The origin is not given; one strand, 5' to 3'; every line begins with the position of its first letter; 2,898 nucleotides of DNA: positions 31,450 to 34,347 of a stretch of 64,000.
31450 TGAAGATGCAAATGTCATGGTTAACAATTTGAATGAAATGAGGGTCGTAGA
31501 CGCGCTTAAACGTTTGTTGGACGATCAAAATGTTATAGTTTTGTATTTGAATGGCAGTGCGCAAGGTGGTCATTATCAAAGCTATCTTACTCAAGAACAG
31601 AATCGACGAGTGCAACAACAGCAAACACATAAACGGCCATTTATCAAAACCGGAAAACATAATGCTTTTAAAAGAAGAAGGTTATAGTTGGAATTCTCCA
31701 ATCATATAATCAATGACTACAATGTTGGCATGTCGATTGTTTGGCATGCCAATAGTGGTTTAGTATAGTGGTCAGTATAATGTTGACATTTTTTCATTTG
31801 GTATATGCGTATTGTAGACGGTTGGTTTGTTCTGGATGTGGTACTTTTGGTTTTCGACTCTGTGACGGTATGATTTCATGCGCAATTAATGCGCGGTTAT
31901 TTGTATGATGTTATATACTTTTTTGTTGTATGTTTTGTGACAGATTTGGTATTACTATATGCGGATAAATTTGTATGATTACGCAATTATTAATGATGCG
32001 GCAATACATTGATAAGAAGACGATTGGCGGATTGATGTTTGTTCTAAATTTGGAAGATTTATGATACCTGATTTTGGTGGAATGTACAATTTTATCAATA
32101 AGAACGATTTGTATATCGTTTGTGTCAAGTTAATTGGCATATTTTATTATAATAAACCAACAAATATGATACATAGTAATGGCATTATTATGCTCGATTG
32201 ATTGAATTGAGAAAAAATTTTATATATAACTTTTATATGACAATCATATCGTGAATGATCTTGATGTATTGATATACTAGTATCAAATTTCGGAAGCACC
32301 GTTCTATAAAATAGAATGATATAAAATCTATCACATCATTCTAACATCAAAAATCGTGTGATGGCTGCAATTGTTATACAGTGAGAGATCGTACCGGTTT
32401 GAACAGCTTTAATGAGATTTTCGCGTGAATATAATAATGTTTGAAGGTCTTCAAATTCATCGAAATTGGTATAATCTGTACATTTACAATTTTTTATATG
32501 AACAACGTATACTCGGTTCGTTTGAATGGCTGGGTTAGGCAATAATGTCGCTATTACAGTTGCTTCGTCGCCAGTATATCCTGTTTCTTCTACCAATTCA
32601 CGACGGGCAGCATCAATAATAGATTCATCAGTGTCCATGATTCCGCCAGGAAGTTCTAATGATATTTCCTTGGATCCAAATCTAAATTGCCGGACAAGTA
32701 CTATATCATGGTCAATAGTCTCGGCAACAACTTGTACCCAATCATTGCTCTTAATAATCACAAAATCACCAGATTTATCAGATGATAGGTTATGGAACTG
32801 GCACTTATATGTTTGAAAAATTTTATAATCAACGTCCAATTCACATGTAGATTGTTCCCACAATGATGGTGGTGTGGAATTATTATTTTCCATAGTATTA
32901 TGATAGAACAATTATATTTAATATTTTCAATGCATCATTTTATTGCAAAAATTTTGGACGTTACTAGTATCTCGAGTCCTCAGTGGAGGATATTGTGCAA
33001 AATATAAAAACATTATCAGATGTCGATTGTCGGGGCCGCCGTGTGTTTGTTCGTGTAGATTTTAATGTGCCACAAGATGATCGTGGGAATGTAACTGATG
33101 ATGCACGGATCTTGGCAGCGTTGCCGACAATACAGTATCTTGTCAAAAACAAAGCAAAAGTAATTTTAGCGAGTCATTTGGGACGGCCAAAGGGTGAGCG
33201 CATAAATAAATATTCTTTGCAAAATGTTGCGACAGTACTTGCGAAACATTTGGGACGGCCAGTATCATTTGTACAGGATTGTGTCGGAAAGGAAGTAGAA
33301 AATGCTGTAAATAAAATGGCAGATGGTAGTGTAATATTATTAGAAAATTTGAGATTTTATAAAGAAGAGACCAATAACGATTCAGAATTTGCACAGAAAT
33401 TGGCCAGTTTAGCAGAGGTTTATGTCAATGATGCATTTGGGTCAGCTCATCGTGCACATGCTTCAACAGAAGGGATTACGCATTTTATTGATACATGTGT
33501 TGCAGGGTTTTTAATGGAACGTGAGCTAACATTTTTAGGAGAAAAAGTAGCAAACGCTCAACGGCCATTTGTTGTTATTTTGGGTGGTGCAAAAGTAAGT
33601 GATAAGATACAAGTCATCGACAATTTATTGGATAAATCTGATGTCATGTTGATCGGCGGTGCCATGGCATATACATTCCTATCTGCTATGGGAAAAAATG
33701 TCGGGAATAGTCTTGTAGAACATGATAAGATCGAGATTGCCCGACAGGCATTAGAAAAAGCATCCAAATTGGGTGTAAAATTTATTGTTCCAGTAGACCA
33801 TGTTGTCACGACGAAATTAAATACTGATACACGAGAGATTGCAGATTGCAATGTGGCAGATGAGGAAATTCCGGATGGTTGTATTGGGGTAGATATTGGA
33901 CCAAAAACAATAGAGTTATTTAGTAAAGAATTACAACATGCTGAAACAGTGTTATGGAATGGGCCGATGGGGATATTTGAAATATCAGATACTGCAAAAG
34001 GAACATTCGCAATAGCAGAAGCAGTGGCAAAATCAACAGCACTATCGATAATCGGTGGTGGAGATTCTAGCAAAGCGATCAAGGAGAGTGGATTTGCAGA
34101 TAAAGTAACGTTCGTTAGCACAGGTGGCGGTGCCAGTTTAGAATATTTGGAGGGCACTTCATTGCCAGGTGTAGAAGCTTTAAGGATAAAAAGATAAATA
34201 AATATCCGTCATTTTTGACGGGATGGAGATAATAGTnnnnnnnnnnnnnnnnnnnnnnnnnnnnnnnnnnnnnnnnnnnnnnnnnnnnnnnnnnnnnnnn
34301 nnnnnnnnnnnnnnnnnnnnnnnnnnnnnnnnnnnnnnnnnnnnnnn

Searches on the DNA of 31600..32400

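Call 72: search_rna_families(source=window, start=31600, end=32400, threshold=evalue, max_evalue=1)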
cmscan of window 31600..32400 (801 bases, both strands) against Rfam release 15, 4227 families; matches with E-value up to 1: 1.
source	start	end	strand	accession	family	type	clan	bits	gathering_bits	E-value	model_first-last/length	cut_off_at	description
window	32005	32042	+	RF01140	sR20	Gene; snRNA; snoRNA; CD-box;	-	19.4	44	0.21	1-56/56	no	Small nucleolar RNA sR20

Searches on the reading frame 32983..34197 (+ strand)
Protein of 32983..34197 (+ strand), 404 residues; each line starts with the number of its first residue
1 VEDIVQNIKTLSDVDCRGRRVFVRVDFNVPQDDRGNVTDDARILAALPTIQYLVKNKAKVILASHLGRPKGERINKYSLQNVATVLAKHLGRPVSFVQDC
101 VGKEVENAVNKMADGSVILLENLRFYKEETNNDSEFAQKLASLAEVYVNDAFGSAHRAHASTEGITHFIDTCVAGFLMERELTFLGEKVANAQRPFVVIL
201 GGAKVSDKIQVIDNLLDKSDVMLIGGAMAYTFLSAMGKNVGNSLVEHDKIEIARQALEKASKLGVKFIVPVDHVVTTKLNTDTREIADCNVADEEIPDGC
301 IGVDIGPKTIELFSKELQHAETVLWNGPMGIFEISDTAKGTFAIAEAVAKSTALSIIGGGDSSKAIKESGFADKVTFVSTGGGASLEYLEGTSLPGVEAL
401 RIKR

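Call 16: search_protein_families(library=pfam, proteins=[window:32983-34197:+], max_evalue=0.01)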
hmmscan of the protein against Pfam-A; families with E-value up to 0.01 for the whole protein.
window:32983-34197:+ (404 aa): 1 family
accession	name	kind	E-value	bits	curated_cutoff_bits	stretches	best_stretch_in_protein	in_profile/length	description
PF00162.24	PGK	-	7.4e-159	529.2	27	1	11-391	1-378/379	Phosphoglycerate kinase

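Call 37: find_related_loci(query=window:32983-34197:+, collection=genome_contigs, flank=10000)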
Query window:32983-34197:+ (404 aa) in genome_contigs; peptide patterns used: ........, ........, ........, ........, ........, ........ (x = any residue, [..] = any of these).
600 stretches matched a pattern (row limit reached: there are more); 583 encode a relative of the query (tblastn E <= 1e-3); the best 80 are kept; 80 distinct loci.
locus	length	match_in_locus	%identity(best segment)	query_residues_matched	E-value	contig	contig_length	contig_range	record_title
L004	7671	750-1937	69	5-400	0e+0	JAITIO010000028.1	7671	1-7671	MAG: Puniceicoccales bacterium isolate Pcl387_bin12 k119_19426, whole genome shotgun sequence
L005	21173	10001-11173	63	9-400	6e-162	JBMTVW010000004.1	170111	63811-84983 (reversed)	MAG: Opitutales bacterium isolate LKB_V8_S20_100percent_par_LKB_V8_S20_maxbin.039_sub NODE_11_length_170111_cov_10.67638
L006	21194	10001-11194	62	5-400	1e-159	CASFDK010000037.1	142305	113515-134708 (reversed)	uncultured Verrucomicrobiota bacterium isolate SI.O52.metabat-bins.152 genome assembly, contig: SI.O52.metabat-bins.152.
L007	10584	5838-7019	59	8-400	2e-157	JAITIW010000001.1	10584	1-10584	MAG: Puniceicoccales bacterium isolate Pcl387_bin136 k119_397643, whole genome shotgun sequence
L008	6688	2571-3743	61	9-400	9e-158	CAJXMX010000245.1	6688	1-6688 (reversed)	MAG TPA_asm: uncultured Opitutales bacterium isolate SRR6201619_bin.15_MetaBAT_v2.12.1_MAG genome assembly, contig: NODE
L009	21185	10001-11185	60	7-400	3e-156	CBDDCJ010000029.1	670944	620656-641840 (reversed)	MAG: Opitutales bacterium isolate 338e4480-5d06-4493-be72-a91794ab404a genome assembly, contig: contig_29, whole genome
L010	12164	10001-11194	61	5-400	1e-154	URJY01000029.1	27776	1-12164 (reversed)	uncultured Opitutales bacterium isolate UMGS1069 genome assembly, contig: NODE_308_length_27776_cov_9.880632, whole geno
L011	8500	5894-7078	60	5-400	6e-154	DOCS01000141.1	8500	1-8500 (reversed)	MAG TPA_asm: Opitutia bacterium isolate UBA8145 contig_106417, whole genome shotgun sequence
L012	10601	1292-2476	60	8-400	7e-154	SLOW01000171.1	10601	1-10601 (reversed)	MAG: Opitutales bacterium isolate CSSed165cm_470 CSSed16-5cm-23513, whole genome shotgun sequence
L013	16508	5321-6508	59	4-400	2e-153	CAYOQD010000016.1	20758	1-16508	MAG TPA_asm: uncultured Puniceicoccaceae bacterium isolate binchicken_co275_169 genome assembly, contig: NODE_3285_lengt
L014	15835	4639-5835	58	5-402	1e-152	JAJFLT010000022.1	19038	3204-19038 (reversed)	MAG: Opitutales bacterium isolate OFTM292 OFTM292_21, whole genome shotgun sequence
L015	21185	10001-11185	59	5-400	6e-152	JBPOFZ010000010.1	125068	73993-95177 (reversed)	MAG: Opitutaceae bacterium isolate MAG_27 MAG_27_10, whole genome shotgun sequence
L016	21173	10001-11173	60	9-400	6e-152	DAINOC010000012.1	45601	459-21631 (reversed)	MAG TPA_asm: Opitutales bacterium isolate CTOTU7327 NODE_793_length_45601_cov_14.117178, whole genome shotgun sequence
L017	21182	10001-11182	59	8-400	7e-152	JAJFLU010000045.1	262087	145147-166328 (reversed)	MAG: Opitutales bacterium isolate OFTM35 OFTM35_44, whole genome shotgun sequence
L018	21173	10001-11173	61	9-400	5e-151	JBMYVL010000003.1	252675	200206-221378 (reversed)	MAG: Opitutales bacterium isolate ME_XS_2211_1_bin_25 ME_XS_2211_1_bin_25_2, whole genome shotgun sequence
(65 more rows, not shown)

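Call 42: find_homologous_proteins(query=window:32983-34197:+, max_evalue=1e-100)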
Query window:32983-34197:+ (404 aa): 7980 proteins with E <= 1e-100 among 8000 candidates; the best 120 are listed.
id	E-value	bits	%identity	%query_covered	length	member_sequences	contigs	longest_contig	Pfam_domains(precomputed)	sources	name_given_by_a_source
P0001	3.1e-259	877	99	100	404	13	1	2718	PF00162.25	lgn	-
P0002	3.8e-234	795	87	100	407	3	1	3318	PF00162.25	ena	-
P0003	1.1e-230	783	89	99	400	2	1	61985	PF00162.25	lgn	-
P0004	3.3e-178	611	69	98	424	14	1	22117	PF00162.25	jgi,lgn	jgi:3-phosphoglycerate kinase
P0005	5.8e-178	610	69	99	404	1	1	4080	PF00162.25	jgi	jgi:3-phosphoglycerate kinase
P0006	8.0e-178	609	69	98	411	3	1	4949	PF00162.25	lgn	-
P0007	1.0e-176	606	68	98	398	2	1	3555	PF00162.25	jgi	jgi:3-phosphoglycerate kinase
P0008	2.8e-176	604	67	98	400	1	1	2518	PF00162.25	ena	-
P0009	3.5e-176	604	69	98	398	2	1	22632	PF00162.25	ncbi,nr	ncbi:MAG: phosphoglycerate kinase [Puniceicoccales bacterium]|nr:phosphoglycerate kinase [Puniceicoc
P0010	2.2e-175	601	68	98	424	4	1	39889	PF00162.25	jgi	jgi:3-phosphoglycerate kinase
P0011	2.5e-175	601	66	99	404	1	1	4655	PF00162.25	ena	-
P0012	3.0e-175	601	67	98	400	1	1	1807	PF00162.25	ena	-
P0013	3.1e-175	601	66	98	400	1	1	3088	PF00162.25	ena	-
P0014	5.9e-175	600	66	98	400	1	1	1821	PF00162.25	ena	-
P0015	9.7e-175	599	66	98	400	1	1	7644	PF00162.25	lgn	-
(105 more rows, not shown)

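Call 43: find_encoding_contigs(protein=P0003, flank=10000, max_places=4)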
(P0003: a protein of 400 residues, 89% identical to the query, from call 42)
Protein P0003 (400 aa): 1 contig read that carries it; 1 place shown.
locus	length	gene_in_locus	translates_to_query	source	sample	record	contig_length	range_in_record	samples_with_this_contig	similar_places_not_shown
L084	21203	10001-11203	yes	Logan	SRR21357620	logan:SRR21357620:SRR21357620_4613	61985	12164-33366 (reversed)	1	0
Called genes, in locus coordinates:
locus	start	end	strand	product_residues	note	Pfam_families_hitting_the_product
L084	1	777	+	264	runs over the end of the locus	-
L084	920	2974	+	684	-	-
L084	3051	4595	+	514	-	PF00587:tRNA-synt_2b, PF03129:HGTP_anticodon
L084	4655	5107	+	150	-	-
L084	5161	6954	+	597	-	PF21304:T3S_SPI-1_N0 (weak), PF03958:Secretin_N, PF00263:Secretin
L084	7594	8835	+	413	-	-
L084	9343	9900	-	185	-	PF00293:NUDIX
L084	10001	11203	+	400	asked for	PF00162:PGK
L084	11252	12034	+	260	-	PF00121:TIM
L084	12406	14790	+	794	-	PF13491:FtsK_4TM, PF17854:FtsK_alpha, PF01580:FtsK_SpoIIIE, PF09397:FtsK_gamma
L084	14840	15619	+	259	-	-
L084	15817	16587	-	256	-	PF07963:N_methyl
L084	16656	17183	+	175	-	PF01227:GTP_cyclohydroI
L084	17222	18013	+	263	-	PF00809:Pterin_bind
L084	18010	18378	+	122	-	PF02152:FolB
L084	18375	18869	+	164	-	PF01288:HPPK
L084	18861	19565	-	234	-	PF01996:F420_ligase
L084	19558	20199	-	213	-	PF00578:AhpC-TSA, PF08534:Redoxin, PF10417:1-cysPrx_C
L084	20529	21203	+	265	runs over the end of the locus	PF00303:Thymidylat_synt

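Call 44: find_encoding_contigs(protein=P0002, flank=10000, max_places=4)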
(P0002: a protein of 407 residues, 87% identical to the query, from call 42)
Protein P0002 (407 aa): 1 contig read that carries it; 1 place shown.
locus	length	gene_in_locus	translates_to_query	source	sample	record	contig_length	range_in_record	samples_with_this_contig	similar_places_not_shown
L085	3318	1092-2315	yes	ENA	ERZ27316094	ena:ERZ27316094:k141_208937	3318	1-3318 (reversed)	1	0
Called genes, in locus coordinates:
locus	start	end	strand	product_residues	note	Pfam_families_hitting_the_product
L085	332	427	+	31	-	-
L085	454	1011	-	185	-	PF00293:NUDIX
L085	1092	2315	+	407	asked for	PF00162:PGK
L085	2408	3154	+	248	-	PF00121:TIM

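Call 73: search_protein_families(library=pfam, proteins=[L084:7594-8835:+], max_evalue=10)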
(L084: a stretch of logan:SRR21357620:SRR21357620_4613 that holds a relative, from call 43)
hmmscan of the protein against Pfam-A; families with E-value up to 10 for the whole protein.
L084:7594-8835:+ (413 aa): 3 families
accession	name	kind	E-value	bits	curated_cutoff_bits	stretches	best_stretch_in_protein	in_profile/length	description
PF15497.11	SNAPC5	-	0.024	15.6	23.6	1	127-191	14-78/101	snRNA-activating protein complex subunit 19, SNAPc subunit 19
PF14492.12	EFG_III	-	0.11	13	27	1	132-158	18-44/75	Elongation Factor G, domain III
PF07009.16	NusG_II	-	0.16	12.6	29.6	1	140-202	29-87/107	NusG domain II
